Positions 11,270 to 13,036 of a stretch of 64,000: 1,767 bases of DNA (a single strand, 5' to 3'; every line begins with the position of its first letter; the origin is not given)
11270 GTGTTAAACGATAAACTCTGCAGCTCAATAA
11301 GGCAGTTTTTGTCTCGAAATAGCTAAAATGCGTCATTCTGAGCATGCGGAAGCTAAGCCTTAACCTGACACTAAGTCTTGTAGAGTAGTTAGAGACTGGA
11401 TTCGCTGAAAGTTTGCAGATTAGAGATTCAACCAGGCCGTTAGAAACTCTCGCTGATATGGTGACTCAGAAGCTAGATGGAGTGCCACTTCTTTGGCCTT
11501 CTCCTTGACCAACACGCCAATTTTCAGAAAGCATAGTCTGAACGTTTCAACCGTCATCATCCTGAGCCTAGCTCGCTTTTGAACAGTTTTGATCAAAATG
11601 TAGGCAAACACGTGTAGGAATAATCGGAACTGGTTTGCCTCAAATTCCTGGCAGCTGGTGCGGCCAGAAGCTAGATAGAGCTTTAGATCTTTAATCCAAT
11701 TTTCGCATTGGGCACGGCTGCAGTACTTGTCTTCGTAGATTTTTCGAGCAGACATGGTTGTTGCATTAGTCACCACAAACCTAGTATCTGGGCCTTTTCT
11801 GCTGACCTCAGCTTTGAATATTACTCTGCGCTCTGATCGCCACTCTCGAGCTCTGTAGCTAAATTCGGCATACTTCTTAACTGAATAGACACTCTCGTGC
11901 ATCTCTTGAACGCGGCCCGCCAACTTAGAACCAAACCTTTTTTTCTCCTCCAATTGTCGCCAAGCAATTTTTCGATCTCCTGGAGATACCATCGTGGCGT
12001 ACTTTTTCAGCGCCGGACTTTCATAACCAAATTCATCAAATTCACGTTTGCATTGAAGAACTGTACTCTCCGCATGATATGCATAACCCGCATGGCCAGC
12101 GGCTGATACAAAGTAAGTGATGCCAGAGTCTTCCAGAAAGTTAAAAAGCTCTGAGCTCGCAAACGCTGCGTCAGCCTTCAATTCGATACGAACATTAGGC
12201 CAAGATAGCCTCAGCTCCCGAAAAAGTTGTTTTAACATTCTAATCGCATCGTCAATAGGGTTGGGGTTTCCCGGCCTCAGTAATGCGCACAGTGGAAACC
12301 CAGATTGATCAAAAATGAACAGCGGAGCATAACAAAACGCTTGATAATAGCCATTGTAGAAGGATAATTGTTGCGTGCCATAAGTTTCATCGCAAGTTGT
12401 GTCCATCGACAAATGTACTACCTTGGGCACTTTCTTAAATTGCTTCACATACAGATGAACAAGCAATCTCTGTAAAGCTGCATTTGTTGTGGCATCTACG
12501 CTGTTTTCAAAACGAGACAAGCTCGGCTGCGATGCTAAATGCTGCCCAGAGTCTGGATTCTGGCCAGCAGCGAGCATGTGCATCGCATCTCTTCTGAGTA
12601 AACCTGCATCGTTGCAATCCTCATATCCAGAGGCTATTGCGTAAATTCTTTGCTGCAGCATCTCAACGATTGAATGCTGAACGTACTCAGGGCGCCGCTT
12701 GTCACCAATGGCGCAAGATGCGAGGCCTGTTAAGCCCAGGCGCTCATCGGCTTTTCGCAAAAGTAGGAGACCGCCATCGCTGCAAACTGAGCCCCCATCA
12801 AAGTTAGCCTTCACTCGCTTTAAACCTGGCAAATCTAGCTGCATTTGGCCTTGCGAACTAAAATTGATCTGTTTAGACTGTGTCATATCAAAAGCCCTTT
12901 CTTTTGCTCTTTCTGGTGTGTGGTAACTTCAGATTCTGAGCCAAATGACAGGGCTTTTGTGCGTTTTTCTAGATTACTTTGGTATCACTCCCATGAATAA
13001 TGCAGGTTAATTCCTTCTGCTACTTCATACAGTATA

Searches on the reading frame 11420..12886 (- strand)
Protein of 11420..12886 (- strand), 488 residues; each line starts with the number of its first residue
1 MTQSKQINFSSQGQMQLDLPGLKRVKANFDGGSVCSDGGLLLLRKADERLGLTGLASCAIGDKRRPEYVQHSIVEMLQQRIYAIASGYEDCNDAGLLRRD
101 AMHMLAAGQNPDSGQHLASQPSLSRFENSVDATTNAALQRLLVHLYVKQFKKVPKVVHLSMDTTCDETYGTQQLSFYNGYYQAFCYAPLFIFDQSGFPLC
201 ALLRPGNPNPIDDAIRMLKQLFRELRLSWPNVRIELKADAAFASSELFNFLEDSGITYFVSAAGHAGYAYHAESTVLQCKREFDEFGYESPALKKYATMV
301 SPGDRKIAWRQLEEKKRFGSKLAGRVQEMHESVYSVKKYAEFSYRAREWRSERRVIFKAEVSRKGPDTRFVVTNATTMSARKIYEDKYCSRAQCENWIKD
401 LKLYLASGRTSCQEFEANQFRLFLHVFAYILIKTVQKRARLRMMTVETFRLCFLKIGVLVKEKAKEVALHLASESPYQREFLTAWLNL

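Call 67: search_protein_families(library=pfam, proteins=[window:11420-12886:-], max_evalue=0.001)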
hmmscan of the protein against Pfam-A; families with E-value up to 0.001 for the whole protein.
window:11420-12886:- (488 aa): 2 families
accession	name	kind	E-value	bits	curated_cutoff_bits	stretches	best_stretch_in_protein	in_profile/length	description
PF13701.12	DDE_Tnp_1_4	-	3.6e-120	401.6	34.7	1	23-485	7-427/435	Transposase DDE domain group 1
PF01609.27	DDE_Tnp_1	-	1.1e-15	58.3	23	1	158-431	6-200/200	Transposase DDE domain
